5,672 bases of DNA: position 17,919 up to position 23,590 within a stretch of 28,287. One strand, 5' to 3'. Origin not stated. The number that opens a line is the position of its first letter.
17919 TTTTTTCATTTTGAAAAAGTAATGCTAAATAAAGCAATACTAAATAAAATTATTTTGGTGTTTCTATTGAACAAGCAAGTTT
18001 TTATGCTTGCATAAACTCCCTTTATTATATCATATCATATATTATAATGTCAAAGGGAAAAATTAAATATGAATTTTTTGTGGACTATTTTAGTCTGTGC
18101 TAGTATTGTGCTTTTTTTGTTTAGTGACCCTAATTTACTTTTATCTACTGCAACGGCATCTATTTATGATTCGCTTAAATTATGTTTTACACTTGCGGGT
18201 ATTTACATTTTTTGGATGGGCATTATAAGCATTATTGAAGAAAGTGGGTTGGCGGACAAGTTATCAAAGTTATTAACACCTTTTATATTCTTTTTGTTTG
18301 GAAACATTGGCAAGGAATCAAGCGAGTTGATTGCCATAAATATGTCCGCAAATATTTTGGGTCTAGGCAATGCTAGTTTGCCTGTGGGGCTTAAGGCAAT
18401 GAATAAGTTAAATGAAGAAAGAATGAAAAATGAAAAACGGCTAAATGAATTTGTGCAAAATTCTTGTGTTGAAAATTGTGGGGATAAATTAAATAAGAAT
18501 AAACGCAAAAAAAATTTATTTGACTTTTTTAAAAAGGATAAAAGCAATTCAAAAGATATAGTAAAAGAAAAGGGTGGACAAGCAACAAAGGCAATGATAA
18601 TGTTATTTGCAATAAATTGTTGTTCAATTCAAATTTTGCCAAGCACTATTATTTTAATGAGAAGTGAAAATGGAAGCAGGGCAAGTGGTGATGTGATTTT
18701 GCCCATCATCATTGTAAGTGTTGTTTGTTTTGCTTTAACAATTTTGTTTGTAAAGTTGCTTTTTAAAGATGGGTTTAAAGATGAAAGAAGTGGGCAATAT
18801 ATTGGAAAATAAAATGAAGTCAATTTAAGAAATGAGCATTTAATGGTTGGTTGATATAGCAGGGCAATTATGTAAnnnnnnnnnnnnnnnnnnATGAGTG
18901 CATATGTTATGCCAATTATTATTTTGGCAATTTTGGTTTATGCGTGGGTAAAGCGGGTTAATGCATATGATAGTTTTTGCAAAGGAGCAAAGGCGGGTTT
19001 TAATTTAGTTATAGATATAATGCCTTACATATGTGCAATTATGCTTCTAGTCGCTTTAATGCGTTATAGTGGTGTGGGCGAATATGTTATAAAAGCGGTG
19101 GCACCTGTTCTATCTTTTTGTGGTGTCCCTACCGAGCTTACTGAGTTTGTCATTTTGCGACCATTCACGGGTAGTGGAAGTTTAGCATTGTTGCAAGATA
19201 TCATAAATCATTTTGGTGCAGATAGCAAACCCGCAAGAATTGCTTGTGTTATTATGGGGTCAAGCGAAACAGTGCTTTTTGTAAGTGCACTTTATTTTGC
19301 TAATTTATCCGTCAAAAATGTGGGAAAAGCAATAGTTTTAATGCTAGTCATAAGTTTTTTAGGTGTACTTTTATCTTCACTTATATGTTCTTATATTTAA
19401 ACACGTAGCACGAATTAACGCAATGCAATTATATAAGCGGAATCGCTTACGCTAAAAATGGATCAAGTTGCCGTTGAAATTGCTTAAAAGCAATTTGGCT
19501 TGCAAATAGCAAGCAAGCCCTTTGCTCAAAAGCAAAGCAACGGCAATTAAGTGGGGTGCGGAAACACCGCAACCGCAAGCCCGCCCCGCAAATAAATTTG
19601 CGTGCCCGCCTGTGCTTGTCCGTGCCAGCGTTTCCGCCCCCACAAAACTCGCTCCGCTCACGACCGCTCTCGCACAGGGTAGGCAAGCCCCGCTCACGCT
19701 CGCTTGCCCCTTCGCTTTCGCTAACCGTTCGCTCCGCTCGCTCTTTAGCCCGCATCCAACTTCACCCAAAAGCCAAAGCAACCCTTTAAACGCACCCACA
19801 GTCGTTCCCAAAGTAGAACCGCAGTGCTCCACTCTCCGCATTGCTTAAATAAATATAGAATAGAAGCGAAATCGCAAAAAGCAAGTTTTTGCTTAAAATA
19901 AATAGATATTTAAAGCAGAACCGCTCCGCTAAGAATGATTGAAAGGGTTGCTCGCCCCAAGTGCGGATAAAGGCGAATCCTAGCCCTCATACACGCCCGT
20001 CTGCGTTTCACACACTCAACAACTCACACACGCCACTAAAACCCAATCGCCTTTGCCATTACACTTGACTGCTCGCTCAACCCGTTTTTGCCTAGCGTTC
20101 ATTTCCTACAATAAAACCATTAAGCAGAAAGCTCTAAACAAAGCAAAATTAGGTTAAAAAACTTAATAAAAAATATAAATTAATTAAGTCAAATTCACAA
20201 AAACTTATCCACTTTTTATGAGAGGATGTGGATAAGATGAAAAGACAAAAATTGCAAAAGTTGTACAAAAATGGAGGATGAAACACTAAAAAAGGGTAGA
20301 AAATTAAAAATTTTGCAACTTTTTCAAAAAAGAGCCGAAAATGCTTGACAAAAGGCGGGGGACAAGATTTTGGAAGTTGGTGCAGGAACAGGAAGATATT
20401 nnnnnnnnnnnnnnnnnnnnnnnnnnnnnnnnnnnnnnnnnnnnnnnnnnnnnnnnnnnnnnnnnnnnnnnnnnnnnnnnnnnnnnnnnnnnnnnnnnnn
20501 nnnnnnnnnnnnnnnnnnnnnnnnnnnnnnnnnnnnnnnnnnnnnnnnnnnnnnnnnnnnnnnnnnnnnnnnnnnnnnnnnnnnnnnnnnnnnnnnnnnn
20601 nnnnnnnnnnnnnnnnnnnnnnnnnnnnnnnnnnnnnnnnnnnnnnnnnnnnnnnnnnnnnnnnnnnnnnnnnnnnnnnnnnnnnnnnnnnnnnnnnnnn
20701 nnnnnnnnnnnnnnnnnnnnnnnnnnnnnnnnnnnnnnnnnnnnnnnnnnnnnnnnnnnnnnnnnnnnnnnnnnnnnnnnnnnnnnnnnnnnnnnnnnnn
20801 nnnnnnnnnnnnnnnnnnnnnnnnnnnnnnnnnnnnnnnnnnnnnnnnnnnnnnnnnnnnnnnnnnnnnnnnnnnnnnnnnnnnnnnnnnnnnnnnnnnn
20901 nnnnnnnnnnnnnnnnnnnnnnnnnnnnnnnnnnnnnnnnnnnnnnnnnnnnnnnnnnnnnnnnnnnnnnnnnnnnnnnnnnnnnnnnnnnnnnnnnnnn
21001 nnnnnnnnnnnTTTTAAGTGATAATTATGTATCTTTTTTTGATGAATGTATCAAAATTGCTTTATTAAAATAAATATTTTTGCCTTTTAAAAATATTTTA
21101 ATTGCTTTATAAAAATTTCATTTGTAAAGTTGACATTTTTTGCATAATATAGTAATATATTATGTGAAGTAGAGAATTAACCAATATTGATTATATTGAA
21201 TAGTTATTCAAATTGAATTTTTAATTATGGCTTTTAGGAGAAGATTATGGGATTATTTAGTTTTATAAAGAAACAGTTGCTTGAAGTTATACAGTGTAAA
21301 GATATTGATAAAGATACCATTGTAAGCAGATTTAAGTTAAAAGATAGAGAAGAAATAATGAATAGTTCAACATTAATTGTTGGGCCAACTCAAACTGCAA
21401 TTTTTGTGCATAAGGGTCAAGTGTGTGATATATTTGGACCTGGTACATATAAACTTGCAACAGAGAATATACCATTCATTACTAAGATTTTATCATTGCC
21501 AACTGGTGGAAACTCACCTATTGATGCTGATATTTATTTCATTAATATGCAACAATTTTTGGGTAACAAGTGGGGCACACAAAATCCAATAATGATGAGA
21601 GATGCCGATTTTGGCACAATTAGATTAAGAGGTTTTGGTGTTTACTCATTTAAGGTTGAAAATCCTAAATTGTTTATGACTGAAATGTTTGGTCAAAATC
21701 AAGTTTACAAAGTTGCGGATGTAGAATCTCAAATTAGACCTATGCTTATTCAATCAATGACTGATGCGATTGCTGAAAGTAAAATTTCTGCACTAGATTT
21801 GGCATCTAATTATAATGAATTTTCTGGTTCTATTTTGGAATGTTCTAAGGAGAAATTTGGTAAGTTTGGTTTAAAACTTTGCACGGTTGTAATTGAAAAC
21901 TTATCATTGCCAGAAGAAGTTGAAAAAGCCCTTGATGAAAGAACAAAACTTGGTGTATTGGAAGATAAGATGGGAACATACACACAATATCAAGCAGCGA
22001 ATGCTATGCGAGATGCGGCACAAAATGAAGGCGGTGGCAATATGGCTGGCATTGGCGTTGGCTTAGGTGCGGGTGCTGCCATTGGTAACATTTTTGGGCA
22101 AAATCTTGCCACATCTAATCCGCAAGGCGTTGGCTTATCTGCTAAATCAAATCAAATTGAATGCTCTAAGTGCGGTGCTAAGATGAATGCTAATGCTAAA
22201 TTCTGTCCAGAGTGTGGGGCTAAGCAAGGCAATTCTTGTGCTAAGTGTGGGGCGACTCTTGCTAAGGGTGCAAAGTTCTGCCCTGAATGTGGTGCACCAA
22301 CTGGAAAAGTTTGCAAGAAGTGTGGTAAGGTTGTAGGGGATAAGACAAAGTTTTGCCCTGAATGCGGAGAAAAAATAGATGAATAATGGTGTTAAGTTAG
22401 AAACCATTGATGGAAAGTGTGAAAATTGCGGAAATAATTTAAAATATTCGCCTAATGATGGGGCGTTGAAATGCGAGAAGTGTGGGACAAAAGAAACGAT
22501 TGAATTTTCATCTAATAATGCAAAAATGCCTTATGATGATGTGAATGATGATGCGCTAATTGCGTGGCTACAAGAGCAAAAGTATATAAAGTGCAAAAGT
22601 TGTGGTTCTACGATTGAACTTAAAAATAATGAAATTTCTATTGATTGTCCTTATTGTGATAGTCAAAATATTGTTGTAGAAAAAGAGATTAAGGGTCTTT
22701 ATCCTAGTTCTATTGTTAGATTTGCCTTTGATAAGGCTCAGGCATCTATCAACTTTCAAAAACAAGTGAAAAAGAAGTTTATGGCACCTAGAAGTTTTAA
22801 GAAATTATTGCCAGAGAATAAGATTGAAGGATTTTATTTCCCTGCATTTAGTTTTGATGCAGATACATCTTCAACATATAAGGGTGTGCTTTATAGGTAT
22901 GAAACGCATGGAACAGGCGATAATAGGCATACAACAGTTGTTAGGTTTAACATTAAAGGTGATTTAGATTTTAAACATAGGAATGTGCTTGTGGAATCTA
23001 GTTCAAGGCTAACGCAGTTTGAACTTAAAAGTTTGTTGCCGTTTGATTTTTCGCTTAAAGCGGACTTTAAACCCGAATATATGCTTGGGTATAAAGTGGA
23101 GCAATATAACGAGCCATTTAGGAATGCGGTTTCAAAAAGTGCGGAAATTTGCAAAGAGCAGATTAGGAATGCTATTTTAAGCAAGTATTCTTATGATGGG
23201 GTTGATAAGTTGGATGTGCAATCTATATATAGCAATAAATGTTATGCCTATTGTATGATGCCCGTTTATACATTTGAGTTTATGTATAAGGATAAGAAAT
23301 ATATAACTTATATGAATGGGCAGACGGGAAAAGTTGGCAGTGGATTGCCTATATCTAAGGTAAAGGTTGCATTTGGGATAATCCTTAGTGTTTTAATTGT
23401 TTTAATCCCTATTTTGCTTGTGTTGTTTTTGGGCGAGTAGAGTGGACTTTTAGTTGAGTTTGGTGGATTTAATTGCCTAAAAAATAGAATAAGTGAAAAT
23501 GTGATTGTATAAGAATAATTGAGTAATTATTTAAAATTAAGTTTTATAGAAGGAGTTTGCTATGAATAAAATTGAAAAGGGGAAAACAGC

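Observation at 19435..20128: Composite GC-rich, C-skewed island downstream of spmB: hairpin cluster, two C-rich blocks and short flanking repeats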

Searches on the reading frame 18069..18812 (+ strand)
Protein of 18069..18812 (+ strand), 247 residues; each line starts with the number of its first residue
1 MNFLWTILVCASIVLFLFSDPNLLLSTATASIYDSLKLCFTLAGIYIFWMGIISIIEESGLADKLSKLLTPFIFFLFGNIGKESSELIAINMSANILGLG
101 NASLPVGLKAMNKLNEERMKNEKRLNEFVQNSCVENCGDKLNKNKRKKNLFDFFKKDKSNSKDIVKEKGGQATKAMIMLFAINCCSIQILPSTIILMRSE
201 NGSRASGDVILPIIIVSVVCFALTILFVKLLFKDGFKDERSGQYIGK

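Call 15: find_encoding_contigs(protein=window:18069-18812:+, flank=6000, max_places=10)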
Protein window:18069-18812:+ (247 aa): 8 contigs read that carry it; 4 places shown.
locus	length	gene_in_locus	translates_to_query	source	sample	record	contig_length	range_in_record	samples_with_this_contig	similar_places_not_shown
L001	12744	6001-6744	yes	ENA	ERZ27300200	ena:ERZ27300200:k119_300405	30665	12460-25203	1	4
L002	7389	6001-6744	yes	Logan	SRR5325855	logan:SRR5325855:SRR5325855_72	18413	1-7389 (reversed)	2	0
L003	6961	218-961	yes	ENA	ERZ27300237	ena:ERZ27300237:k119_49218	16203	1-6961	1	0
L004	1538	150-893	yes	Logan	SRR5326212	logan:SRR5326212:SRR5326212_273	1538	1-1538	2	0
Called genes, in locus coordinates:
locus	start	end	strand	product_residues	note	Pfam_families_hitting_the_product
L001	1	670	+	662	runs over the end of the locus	PF09334:tRNA-synt_1g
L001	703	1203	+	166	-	PF03061:4HBT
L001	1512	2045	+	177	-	-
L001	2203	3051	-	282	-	PF02645:DegV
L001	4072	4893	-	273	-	PF00398:RrnaAD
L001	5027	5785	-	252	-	PF01026:TatD_DNase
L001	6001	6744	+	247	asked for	PF07670:Gate (weak)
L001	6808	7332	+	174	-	PF07670:Gate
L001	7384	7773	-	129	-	-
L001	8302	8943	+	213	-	PF08241:Methyltransf_11, PF08242:Methyltransf_12 (weak), PF13649:Methyltransf_25, PF13847:Methyltransf_31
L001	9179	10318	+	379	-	PF13421:Band_7_1, PF01145:Band_7, PF17032:Zn_ribbon_15 (faint), PF12773:DZR, PF13240:Zn_Ribbon_1 (weak), PF12773:DZR, PF13240:Zn_Ribbon_1 (weak), PF13248:Zn_ribbon_3 (weak)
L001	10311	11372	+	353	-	PF01155:HypA (faint)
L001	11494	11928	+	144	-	PF12773:DZR (faint), PF13248:Zn_ribbon_3 (faint)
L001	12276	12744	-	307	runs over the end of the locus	PF00701:DHDPS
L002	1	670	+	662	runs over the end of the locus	PF09334:tRNA-synt_1g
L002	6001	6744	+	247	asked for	PF07670:Gate (weak)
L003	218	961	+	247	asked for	PF07670:Gate (weak)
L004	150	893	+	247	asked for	PF07670:Gate (weak)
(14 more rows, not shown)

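Call 54: search_protein_families(library=pfam, proteins=[window:18069-18812:+], max_evalue=0.001)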
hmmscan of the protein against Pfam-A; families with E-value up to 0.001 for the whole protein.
window:18069-18812:+ (247 aa): 1 family
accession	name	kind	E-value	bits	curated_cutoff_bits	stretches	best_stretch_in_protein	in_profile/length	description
PF07670.19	Gate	-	3.2e-07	31.2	29.6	1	40-192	2-96/104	Nucleoside recognition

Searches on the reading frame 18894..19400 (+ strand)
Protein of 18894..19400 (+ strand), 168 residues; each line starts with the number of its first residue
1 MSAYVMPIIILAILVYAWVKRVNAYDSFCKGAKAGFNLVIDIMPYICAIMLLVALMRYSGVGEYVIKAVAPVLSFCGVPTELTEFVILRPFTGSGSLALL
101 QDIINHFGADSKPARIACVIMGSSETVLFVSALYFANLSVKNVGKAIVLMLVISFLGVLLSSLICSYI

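Call 13: find_encoding_contigs(protein=window:18894-19400:+, flank=6000, max_places=10)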
Protein window:18894-19400:+ (168 aa): no gene with exactly this product is on record in the collection.

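Call 33: find_related_loci(query=window:18894-19400:+, collection=genome_contigs, flank=4000)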
Query window:18894-19400:+ (168 aa) in genome_contigs; peptide patterns used: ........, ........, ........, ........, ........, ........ (x = any residue, [..] = any of these).
108 stretches matched a pattern; 3 encode a relative of the query (tblastn E <= 1e-3); 3 distinct loci.
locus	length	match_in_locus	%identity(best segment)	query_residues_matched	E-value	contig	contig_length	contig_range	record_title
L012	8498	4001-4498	73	1-166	2e-85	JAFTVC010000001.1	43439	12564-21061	MAG: Clostridia bacterium isolate RGIG4177 Roe_deer_Colon-2__c12, whole genome shotgun sequence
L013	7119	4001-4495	38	1-165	1e-38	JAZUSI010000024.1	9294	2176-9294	MAG: Christensenellaceae bacterium isolate T1900044846_TS20190312.MAGScoT_cleanbin_000019 SGB_2978_k141_1935473, whole g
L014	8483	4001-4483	29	1-161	1e-22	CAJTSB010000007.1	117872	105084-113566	MAG TPA_asm: uncultured Lachnospiraceae bacterium isolate MGBC111479 genome assembly, contig: MGBC111479.7, whole genome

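Call 54: search_protein_families(library=pfam, proteins=[window:18894-19400:+], max_evalue=0.001)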
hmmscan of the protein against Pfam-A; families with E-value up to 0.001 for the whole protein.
window:18894-19400:+ (168 aa): 1 family
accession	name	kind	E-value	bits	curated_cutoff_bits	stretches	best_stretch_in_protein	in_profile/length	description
PF07670.19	Gate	-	2.7e-10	41.1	29.6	1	40-136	2-99/104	Nucleoside recognition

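Call 78: find_related_loci(query=window:18894-19400:+, collection=metagenome_contigs, flank=3000)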
Query window:18894-19400:+ (168 aa) in metagenome_contigs; peptide patterns used: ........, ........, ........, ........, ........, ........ (x = any residue, [..] = any of these).
192 stretches matched a pattern, but none encodes a relative of the query by tblastn (E <= 1e-3).
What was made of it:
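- Tried and rejected: SpmB used as a probe in JGI metagenomes: no relatives (call 78).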

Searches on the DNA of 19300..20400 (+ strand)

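Call 9: search_rna_families(source=window, start=19300, end=20400, threshold=evalue, max_evalue=5, show_alignments=2)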
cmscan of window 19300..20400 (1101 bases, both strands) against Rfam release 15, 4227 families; matches with E-value up to 5: 3.
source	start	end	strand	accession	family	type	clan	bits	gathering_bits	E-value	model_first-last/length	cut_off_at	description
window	19316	19425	-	RF01644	ceN59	Gene; snRNA; snoRNA; HACA-box;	-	20.7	50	1.2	1-137/137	no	Caenorhabditis snoRNA ceN59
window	20001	20092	-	RF02207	WT1-AS_5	Gene; lncRNA;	-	19.8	80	0.047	1-79/79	no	WT1 antisense RNA conserved region 5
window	20286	20348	+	RF01726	SAM-II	Cis-reg; riboswitch;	-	17.3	44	2.6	1-60/60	no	SAM-II riboswitch aptamer (SAM-II long loop)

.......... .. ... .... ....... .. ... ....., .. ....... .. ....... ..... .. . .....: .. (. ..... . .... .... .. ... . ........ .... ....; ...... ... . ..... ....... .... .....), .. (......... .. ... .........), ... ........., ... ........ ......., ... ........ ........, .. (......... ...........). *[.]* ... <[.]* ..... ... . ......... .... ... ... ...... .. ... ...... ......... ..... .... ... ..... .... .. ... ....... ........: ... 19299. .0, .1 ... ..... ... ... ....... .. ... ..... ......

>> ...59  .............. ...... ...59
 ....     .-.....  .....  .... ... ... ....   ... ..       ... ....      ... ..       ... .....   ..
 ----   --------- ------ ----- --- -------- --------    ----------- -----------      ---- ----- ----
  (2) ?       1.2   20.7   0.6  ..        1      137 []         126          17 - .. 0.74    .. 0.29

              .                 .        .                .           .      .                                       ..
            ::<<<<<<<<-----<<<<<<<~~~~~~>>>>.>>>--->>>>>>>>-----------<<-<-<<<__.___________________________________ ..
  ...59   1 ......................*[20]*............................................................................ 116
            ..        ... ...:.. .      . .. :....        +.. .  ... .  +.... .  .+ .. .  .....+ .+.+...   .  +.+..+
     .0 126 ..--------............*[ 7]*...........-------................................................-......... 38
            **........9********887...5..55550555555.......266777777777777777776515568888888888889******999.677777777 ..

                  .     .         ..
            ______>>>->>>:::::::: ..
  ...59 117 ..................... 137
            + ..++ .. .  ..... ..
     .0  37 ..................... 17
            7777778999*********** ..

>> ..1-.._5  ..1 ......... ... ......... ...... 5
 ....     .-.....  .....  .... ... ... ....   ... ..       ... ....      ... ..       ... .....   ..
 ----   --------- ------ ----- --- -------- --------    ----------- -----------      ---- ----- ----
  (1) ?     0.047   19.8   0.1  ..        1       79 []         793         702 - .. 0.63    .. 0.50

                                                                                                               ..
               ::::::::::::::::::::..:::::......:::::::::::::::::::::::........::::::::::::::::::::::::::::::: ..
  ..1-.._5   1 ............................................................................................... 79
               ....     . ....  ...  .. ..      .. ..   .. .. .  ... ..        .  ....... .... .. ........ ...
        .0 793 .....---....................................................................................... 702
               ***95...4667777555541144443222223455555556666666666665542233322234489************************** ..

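Call 38: search_dna_similar(query=window:19430-20130:+, collection=phages, mode=distant, max_evalue=0.001)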
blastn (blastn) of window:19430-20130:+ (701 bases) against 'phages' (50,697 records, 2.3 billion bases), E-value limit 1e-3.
No match.

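Call 39: search_dna_similar(query=window:19430-20130:+, collection=plasmids, mode=distant, max_evalue=0.001)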
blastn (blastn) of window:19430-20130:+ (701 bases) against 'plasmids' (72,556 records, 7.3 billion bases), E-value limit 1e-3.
No match.
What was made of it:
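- Tried and rejected: blastn against phages and plasmids: no hits (calls 38, 39).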

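Call 86: search_rna_families(sources=[L015, L016, L017, L019], threshold=evalue, max_evalue=0.05)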
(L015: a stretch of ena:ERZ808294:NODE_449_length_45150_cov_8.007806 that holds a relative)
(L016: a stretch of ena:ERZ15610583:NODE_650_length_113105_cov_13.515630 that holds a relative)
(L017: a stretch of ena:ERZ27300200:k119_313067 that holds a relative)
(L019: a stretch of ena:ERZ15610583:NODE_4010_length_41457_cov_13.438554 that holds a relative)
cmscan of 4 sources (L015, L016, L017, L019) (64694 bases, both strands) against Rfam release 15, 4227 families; matches with E-value up to 0.05: 2.
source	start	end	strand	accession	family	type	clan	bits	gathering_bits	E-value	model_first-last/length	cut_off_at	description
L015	8435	8591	-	RF00230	T-box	Cis-reg; leader;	-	37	93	0.00013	1-219/219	no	T-box leader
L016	1797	1963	-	RF02895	S414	Gene; sRNA;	-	36.9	45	0.036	1-175/175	no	Staphylococcus sRNA 414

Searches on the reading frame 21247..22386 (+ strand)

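Call 54: search_protein_families(library=pfam, proteins=[window:21247-22386:+], max_evalue=0.001)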
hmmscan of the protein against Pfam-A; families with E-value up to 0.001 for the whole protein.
window:21247-22386:+ (379 aa): 9 families
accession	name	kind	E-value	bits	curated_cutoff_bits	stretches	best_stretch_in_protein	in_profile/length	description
PF13421.11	Band_7_1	-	3.7e-64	216.7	24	1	28-236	3-210/211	SPFH domain-Band 7 family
PF12773.13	DZR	-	4.8e-22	78.3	27.3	3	331-374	1-45/45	Double zinc ribbon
PF13240.11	Zn_Ribbon_1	-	3.9e-19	68.2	25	3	331-351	2-22/23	zinc-ribbon domain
PF13248.11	Zn_ribbon_3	-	2.8e-13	49.2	27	2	329-351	3-25/26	zinc-ribbon domain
PF17032.10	Zn_ribbon_15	-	1.2e-11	45.6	28.9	1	299-324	48-73/73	zinc-ribbon family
PF01145.31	Band_7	-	7.3e-11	42.9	23.6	1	44-235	2-161/176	SPFH domain / Band 7 family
PF24460.1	DUF7575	-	0.00016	21.4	28.5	0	304-325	4-25/28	Domain of unknown function (DUF7575)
PF18912.6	DZR_2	-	0.00047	20.4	27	0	330-373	9-55/56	Double zinc ribbon domain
PF09297.16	Zn_ribbon_NUD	-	0.00052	20.1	24.8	0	316-326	2-12/32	NADH pyrophosphatase zinc ribbon domain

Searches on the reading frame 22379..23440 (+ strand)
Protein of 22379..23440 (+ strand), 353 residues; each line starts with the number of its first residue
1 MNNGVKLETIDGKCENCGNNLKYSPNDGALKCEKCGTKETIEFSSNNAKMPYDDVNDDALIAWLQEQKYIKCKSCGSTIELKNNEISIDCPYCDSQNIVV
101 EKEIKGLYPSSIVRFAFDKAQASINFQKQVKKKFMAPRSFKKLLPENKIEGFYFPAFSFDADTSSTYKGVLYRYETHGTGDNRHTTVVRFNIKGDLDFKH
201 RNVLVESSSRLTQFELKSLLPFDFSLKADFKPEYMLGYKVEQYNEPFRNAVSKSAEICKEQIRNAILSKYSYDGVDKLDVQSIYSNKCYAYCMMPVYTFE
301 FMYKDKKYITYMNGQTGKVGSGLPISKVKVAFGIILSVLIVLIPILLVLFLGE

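Call 54: search_protein_families(library=pfam, proteins=[window:22379-23440:+], max_evalue=0.001)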
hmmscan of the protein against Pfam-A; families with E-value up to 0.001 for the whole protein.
window:22379-23440:+ (353 aa): 1 family
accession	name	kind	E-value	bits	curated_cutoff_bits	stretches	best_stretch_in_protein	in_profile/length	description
PF01155.25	HypA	-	2.6e-05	24.6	28.9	0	63-100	64-99/112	Hydrogenase/urease nickel incorporation, metallochaperone, hypA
